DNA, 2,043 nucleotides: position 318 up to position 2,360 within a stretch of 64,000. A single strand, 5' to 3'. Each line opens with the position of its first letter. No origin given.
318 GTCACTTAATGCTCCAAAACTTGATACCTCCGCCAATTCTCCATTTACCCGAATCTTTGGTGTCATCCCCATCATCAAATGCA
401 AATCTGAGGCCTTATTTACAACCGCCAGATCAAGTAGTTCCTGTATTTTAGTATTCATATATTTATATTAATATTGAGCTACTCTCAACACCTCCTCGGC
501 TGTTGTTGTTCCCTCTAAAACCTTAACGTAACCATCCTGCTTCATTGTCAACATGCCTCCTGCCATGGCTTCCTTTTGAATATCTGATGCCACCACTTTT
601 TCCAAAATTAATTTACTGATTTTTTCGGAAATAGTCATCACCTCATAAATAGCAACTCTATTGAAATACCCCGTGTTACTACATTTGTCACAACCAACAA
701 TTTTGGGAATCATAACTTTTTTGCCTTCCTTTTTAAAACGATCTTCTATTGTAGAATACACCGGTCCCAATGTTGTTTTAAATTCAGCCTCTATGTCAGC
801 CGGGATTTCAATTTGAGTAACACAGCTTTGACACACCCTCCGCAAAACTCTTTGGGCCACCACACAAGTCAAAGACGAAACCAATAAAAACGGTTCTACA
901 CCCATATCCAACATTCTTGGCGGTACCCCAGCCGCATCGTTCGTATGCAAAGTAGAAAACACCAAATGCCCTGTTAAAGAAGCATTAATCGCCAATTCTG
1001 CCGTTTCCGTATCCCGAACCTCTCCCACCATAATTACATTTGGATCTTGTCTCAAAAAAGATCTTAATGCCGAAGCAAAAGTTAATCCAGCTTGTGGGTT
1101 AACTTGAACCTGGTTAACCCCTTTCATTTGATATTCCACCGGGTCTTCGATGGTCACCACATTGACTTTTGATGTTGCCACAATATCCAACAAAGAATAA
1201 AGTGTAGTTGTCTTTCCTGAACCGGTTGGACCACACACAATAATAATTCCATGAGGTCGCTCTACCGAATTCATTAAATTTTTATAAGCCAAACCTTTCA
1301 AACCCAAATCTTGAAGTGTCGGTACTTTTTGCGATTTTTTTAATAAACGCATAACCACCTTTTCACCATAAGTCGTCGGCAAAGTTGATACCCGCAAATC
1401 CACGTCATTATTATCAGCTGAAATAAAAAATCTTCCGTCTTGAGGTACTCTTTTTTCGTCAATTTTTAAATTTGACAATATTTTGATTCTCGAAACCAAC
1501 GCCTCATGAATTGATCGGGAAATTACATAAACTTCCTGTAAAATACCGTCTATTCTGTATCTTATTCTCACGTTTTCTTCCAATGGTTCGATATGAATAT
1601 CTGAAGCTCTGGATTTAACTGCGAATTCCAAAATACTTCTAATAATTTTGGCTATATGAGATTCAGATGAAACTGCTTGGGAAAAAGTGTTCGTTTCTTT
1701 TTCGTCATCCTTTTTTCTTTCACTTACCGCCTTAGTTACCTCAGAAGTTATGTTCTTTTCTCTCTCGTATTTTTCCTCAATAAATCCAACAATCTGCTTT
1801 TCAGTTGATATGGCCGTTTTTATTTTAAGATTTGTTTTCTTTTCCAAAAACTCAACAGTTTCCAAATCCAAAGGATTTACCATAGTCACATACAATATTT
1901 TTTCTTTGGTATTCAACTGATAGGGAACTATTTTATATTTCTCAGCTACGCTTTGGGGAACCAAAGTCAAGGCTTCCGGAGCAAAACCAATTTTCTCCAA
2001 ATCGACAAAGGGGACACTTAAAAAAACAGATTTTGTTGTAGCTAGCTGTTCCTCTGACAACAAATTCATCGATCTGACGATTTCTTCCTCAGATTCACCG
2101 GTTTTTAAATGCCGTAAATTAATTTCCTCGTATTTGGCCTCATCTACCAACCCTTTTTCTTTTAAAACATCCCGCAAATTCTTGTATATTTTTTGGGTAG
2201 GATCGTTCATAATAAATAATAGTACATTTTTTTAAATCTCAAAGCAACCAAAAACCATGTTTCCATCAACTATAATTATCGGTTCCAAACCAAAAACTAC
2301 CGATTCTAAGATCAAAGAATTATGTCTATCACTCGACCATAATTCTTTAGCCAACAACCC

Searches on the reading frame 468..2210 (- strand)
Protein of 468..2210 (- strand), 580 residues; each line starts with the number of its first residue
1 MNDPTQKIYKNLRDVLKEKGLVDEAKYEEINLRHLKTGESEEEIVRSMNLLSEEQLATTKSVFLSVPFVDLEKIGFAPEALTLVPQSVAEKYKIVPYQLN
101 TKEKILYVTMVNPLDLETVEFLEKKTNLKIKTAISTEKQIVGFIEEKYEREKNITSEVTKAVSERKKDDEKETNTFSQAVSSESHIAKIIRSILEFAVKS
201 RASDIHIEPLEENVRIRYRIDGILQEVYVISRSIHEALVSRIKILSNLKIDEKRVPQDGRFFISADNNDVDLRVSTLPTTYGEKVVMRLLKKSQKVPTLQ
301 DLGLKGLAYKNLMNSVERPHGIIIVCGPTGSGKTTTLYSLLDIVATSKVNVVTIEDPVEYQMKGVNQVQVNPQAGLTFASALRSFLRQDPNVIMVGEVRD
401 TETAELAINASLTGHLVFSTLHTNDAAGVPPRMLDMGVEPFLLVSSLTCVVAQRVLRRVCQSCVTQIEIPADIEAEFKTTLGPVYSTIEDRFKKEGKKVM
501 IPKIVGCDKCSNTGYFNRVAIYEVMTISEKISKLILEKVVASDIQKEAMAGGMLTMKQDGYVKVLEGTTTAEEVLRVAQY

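Call 96: search_protein_families(library=pfam, proteins=[window:468-2210:-], max_evalue=0.001)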
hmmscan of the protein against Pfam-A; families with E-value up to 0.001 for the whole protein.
window:468-2210:- (580 aa): 3 families
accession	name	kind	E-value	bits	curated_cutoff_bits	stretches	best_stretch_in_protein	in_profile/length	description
PF00437.27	T2SSE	-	7.8e-127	423.4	24.9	1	182-576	4-370/370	Type II/IV secretion system protein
PF05157.20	MshEN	-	3.1e-12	46.7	23.1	1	65-152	2-88/90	MshEN domain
PF13401.12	AAA_22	-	0.00013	22.8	27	1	319-360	4-45/130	AAA domain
